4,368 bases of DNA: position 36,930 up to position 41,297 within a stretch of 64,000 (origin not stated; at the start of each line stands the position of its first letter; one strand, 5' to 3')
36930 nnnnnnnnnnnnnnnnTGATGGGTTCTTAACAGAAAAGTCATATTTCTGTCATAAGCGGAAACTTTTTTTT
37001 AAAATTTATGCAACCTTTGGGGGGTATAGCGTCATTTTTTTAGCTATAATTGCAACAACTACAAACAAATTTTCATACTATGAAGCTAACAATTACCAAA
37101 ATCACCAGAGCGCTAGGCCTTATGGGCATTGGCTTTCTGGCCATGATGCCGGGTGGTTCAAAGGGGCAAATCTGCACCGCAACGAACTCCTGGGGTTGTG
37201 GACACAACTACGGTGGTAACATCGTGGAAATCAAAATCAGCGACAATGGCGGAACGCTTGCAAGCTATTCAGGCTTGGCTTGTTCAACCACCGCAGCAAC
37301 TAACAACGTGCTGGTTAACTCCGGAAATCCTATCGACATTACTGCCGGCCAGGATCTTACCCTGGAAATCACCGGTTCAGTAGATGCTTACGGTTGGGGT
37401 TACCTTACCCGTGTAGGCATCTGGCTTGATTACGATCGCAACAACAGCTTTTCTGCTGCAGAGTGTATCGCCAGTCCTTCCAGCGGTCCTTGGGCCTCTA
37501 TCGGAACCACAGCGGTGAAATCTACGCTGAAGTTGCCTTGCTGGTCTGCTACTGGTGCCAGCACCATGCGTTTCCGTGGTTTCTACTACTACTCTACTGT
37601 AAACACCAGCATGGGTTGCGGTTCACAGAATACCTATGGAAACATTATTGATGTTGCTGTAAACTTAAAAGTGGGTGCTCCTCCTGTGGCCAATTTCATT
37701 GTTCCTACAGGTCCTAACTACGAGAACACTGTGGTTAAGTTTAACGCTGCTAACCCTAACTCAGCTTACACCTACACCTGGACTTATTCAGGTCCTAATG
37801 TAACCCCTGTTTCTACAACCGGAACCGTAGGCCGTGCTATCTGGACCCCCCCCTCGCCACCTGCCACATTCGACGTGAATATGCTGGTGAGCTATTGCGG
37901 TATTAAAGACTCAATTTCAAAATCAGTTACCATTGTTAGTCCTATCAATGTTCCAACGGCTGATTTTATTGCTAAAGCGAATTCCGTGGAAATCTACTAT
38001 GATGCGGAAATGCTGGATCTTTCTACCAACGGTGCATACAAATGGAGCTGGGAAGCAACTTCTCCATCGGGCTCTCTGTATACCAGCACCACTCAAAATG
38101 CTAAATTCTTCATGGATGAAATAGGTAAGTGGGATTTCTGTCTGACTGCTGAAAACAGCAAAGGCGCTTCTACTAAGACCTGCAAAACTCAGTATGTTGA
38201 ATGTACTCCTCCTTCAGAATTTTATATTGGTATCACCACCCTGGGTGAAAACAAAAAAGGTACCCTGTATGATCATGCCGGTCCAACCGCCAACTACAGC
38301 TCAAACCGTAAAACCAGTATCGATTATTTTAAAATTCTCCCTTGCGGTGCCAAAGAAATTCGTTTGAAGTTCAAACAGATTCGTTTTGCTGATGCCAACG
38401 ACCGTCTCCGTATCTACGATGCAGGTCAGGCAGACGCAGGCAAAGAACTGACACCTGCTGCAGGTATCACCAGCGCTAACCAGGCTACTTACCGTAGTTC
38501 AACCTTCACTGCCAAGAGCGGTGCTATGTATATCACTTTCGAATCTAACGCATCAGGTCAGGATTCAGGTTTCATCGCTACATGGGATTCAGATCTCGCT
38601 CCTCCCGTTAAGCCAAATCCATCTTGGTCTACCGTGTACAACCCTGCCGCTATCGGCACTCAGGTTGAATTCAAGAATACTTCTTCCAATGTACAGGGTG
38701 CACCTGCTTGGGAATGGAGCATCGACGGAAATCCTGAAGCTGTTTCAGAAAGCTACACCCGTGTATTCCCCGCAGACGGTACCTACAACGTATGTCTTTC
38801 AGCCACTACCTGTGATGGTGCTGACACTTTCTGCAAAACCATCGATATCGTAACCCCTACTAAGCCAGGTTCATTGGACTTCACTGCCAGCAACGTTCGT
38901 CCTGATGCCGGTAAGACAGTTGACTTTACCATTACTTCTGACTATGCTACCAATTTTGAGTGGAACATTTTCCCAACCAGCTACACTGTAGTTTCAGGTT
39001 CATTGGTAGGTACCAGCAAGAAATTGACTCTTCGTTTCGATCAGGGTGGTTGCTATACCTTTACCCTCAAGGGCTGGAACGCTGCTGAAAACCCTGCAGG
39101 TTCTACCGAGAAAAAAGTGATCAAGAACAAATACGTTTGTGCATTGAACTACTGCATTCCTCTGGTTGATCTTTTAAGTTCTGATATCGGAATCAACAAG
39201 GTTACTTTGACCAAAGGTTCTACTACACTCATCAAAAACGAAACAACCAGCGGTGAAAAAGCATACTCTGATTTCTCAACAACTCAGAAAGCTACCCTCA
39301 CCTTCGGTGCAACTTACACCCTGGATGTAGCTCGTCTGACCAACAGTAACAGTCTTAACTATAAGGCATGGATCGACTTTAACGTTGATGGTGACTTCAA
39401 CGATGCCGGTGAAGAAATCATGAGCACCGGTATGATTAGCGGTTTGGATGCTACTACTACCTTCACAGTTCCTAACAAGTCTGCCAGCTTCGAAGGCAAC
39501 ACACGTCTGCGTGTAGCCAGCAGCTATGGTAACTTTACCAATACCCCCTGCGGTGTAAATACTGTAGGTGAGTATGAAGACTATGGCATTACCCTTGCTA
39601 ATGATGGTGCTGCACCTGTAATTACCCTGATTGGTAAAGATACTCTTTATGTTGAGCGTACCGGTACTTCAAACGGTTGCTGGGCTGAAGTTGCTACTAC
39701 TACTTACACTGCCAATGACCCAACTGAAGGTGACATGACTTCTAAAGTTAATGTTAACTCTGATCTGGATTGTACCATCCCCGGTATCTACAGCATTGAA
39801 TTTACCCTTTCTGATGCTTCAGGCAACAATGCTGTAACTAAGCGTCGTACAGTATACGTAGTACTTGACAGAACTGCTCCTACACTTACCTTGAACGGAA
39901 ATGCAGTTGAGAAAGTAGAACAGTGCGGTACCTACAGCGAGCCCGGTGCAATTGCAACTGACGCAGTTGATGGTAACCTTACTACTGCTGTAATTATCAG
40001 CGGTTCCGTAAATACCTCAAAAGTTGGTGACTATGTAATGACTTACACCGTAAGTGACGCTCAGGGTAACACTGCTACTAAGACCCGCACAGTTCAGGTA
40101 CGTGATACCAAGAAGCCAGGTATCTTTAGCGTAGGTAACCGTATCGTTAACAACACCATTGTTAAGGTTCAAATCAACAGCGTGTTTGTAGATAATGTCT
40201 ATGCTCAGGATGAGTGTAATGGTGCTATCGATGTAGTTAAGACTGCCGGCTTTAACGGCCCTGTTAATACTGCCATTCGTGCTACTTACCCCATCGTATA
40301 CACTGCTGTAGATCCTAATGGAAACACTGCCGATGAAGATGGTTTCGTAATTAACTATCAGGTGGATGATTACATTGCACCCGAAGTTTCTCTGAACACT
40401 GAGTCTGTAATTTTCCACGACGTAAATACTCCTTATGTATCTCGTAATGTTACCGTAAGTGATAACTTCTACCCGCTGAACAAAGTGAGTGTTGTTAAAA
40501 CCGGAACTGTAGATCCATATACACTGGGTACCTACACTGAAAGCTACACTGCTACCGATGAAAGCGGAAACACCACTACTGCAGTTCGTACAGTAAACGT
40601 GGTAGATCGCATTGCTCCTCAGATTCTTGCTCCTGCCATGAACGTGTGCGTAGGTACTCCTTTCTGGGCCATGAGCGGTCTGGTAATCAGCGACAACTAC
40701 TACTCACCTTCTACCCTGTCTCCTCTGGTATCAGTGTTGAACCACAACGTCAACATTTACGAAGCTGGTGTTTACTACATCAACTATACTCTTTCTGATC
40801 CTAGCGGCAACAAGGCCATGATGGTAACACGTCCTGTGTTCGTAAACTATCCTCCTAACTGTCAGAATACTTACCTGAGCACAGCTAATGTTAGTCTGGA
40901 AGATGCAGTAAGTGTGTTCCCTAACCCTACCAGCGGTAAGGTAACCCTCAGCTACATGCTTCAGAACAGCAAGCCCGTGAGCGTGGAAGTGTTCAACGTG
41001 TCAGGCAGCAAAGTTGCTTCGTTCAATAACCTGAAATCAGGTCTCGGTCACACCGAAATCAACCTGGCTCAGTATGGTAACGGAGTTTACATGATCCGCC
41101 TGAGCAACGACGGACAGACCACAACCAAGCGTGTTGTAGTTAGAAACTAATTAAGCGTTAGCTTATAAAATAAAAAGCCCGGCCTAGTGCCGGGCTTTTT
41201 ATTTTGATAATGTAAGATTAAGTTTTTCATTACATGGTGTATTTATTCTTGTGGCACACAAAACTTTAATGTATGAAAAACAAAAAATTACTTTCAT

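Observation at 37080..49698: Tandem array of three giant paralogous T9SS cargo genes with a conserved multi-domain architecture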

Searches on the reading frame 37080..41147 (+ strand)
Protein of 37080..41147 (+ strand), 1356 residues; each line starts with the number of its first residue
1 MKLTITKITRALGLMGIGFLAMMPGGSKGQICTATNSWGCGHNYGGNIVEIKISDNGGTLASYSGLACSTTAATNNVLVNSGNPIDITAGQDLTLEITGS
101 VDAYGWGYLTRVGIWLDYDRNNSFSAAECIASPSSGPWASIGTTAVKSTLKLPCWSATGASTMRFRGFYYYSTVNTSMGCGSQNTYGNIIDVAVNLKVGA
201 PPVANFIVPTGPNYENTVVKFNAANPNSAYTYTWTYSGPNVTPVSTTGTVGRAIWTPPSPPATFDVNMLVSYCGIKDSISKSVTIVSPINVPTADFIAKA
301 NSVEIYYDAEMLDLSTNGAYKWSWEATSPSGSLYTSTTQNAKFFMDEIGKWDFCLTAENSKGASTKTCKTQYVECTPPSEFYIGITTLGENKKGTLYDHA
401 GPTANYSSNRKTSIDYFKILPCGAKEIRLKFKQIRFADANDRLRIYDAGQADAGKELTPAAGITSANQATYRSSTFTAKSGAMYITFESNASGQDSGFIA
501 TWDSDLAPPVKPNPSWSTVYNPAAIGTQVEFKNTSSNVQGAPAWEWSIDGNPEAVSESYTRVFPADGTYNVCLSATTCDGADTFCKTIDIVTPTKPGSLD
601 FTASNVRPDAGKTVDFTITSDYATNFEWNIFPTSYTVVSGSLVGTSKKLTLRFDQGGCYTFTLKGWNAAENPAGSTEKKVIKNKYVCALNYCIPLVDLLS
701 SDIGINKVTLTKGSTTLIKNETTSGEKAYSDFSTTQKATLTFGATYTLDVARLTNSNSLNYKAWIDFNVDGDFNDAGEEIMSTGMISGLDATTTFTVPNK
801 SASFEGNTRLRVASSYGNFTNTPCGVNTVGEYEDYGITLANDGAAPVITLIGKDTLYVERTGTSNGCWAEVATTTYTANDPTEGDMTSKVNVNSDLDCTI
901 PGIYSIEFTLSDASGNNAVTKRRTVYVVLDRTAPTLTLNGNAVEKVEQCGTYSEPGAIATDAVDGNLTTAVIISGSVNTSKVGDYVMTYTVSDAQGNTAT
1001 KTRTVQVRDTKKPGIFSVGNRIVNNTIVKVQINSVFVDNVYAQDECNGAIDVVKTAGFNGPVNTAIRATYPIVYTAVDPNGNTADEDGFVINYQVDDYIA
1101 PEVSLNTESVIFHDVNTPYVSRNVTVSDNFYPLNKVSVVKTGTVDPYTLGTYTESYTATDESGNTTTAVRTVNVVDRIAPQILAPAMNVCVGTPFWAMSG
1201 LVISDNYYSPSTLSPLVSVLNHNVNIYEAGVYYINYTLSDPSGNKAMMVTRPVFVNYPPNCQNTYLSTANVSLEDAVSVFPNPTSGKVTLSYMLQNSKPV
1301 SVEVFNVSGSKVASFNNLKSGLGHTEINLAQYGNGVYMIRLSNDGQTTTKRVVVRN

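Call 6: search_protein_families(library=pfam, proteins=[window:37080-41147:+], max_evalue=0.01)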
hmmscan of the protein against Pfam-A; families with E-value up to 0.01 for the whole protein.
window:37080-41147:+ (1356 aa): 7 families
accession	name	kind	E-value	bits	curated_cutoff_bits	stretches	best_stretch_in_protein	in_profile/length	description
PF16403.11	Bact_surface_Ig-like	-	2.7e-45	152.7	27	4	936-1007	1-71/71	Bacterial surface protein, Ig-like domain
PF20009.4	GEVED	-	8.8e-20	71.8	24.4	2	761-837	2-77/78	GEVED domain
PF18962.6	Por_Secre_tail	-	1.6e-13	51.1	27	1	1279-1354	1-75/75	Secretion system C-terminal sorting domain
PF18911.6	PKD_4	-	3.1e-05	24.4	27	1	514-590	6-83/85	PKD domain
PF02494.22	HYR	-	4.4e-05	24.2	21.7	0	930-1007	2-81/81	HYR domain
PF16820.11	PKD_3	-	0.0002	21.6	26.3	1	524-577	16-68/68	PKD-like domain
PF15418.12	DUF4625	-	0.0042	17.8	27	0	981-1007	104-130/131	Domain of unknown function (DUF4625)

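Call 7: search_protein_families(library=ncbifam, proteins=[window:37080-41147:+], max_evalue=0.01)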
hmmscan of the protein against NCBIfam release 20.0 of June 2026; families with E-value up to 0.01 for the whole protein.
window:37080-41147:+ (1356 aa): 6 families
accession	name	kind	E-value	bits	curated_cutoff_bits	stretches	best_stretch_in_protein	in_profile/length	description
TIGR04183.1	Por_Secre_tail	domain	6.7e-13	48.4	23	1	1279-1355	1-72/72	T9SS type A sorting domain-containing protein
NF038113.1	T9SSA_dep_M36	equivalog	7.1e-12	44.3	885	1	1257-1355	773-869/869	T9SS-dependent M36 family metallopeptidase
NF033932.1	LapB_rpt_80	domain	0.00016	21.8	45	0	983-1015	1-34/83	LapB repeat-containing protein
NF047441.1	Lepto_OmpL47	equivalog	0.00046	19.9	250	1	1069-1182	114-237/336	multi-beta-barrel domain surface protein OmpL47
NF033708.1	T9SS_Cterm_ChiA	domain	0.00078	19.3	40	1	1301-1353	3-54/55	T9SS sorting signal type C domain-containing protein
NF047446.1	barrel_OmpL47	domain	0.0069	16.8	40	0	1127-1170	19-63/68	OmpL47-type beta-barrel domain-containing protein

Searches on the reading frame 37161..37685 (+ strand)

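Call 14: search_protein_families(library=pfam, proteins=[window:37161-37685:+], max_evalue=10)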
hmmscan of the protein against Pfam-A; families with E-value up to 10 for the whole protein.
window:37161-37685:+ (175 aa): 1 family
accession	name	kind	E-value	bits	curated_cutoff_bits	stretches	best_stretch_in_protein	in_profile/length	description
PF20009.4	GEVED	-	1.2e-06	29.7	24.4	1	85-164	2-74/78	GEVED domain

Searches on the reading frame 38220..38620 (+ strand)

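Call 14: search_protein_families(library=pfam, proteins=[window:38220-38620:+], max_evalue=10)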
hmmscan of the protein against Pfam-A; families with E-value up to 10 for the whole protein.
window:38220-38620:+ (133 aa): 1 family
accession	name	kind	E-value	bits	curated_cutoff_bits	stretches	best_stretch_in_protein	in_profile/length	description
PF00431.26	CUB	-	0.0062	17.3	21.4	1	36-121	28-109/110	CUB domain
